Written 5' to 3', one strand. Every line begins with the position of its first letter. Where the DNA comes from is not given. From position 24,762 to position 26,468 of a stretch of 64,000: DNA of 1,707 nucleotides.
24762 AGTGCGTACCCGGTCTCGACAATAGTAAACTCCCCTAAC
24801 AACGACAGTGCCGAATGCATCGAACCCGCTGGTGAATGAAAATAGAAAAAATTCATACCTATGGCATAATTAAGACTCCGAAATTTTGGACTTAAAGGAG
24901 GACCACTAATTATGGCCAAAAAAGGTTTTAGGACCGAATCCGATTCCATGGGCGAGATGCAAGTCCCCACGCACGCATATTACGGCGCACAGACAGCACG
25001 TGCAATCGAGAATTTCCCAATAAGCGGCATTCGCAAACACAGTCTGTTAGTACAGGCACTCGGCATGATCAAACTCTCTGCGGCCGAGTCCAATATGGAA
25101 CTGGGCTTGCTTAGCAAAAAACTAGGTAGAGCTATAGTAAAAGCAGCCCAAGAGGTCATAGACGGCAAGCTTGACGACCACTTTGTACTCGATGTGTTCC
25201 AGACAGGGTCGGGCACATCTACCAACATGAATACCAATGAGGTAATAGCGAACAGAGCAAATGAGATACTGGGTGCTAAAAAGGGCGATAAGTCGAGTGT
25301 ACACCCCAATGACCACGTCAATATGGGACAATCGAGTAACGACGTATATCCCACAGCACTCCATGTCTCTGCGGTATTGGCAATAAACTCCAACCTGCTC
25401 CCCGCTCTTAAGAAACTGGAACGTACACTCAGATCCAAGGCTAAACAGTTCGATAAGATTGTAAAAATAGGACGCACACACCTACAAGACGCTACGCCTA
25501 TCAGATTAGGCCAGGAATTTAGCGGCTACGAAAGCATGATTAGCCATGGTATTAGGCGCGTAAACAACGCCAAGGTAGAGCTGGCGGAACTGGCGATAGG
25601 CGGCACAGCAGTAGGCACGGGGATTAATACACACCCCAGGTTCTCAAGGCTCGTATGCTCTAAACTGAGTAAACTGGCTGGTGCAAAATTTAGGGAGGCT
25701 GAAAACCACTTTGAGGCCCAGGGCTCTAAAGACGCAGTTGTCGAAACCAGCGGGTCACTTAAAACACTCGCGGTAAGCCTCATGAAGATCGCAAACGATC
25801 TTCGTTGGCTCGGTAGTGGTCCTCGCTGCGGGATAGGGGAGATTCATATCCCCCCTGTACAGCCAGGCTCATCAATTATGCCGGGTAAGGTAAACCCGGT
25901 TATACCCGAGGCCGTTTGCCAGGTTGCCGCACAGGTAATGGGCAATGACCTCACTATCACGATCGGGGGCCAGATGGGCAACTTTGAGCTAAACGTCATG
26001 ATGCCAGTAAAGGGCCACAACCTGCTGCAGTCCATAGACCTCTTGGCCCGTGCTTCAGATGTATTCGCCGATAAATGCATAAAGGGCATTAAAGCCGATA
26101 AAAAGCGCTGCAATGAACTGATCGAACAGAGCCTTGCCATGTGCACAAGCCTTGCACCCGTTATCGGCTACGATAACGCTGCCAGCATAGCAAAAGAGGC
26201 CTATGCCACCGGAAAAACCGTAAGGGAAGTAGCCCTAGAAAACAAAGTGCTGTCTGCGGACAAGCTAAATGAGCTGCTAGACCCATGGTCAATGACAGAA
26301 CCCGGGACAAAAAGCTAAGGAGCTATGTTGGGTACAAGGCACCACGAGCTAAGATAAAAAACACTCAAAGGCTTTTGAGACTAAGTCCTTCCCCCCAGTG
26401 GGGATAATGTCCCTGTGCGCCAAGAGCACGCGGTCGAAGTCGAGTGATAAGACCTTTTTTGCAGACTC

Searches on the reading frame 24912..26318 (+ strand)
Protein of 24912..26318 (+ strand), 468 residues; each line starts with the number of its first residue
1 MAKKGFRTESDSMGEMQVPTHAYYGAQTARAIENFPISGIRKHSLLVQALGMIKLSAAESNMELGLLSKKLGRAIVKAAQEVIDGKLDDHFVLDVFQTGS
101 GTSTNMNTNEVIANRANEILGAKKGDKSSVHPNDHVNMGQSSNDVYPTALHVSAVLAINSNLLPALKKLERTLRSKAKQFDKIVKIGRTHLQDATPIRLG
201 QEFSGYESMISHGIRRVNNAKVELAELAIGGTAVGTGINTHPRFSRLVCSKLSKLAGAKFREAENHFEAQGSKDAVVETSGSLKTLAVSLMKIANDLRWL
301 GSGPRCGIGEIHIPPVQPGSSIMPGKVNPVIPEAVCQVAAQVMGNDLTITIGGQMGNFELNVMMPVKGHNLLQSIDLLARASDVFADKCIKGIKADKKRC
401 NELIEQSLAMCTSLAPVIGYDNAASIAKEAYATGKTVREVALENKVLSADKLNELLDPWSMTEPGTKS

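Call 55: search_protein_families(library=pfam, proteins=[window:24912-26318:+], max_evalue=0.00001)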
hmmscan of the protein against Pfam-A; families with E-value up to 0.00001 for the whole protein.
window:24912-26318:+ (468 aa): 2 families
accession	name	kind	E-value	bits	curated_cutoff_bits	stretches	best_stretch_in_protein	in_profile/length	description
PF00206.25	Lyase_1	-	5.2e-108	361.6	27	1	14-344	1-312/312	Lyase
PF10415.14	FumaraseC_C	-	2.1e-22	79.7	32.5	1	411-463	2-54/54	Fumarase C C-terminus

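Call 56: find_related_loci(query=window:24912-26318:+, collection=genome_contigs, flank=500)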
Query window:24912-26318:+ (468 aa) in genome_contigs; peptide patterns used: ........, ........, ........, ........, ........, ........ (x = any residue, [..] = any of these).
600 stretches matched a pattern (row limit reached: there are more); 599 encode a relative of the query (tblastn E <= 1e-3); the best 80 are kept; 80 distinct loci.
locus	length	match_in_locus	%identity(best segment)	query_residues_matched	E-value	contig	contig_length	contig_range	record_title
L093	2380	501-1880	70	1-464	0e+0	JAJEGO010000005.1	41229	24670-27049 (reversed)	MAG: Candidatus Dadabacteria bacterium isolate p16x57bins.17 k141_1160393, whole genome shotgun sequence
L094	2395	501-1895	68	1-465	0e+0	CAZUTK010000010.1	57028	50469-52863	MAG TPA_asm: uncultured bacterium isolate SRP290908_co1_416 genome assembly, contig: NODE_555_length_57028_cov_7.424008,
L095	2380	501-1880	63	6-465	0e+0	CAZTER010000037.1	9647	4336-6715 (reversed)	MAG TPA_asm: uncultured Bdellovibrionales bacterium isolate SRP107338_co1_92 genome assembly, contig: NODE_8735_length_9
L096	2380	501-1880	64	6-465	0e+0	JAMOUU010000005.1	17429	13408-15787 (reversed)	MAG: Thermaceae bacterium isolate PIR-30_metabat1_scaf2bin.030_VB PIR-30_scaffold_1085_c1, whole genome shotgun sequence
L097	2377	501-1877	61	6-464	0e+0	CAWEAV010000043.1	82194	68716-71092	MAG: uncultured delta proteobacterium isolate MFD04408.bin.2.84 genome assembly, contig: contig_19396, whole genome shot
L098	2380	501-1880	62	6-465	0e+0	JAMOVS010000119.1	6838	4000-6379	MAG: Thermaceae bacterium isolate PIR-30_metabat2_scaf2bin.053 PIR-30_scaffold_4811_c1, whole genome shotgun sequence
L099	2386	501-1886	62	6-468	0e+0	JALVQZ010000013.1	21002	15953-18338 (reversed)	MAG: Acidimicrobiia bacterium isolate A3_metabat2_scaf2bin.085 A3_NODE_1126_length_21002_cov_3.081772, whole genome shot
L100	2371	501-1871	63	6-462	0e+0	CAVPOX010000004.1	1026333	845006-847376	MAG: uncultured Acidobacteriota bacterium isolate MFD09779.bin.2.66 genome assembly, contig: contig_33, whole genome sho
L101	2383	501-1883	61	6-464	0e+0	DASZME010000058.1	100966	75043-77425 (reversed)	MAG TPA_asm: Tepidisphaeraceae bacterium isolate SMAG_U5883 k141_3968835, whole genome shotgun sequence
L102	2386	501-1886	62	6-467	0e+0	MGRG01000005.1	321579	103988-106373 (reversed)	MAG: Deltaproteobacteria bacterium RIFCSPHIGHO2_01_FULL_43_49 rifcsphigho2_01_scaffold_20, whole genome shotgun sequence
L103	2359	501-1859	64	5-457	0e+0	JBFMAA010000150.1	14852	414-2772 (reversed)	MAG: Thermodesulfobacteriota bacterium isolate MAG126 MAG126_150, whole genome shotgun sequence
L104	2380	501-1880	62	7-464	0e+0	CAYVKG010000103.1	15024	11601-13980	MAG TPA_asm: uncultured Tepidisphaeraceae bacterium isolate SRP278314_co1_2 genome assembly, contig: NODE_4947_length_15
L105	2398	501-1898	61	2-468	0e+0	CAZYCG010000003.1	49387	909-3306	MAG TPA_asm: uncultured Dehalococcoidia bacterium isolate SRP092796_co3_540 genome assembly, contig: NODE_808_length_493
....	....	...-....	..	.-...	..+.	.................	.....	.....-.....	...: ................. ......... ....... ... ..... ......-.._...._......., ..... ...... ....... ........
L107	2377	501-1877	64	7-465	0e+0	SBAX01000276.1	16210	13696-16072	MAG: Phycisphaera mikurensis isolate Bin_18_1 Hy_contig5501, whole genome shotgun sequence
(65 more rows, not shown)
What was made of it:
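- Tried and rejected: Dadabacteria MAG (call 56).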
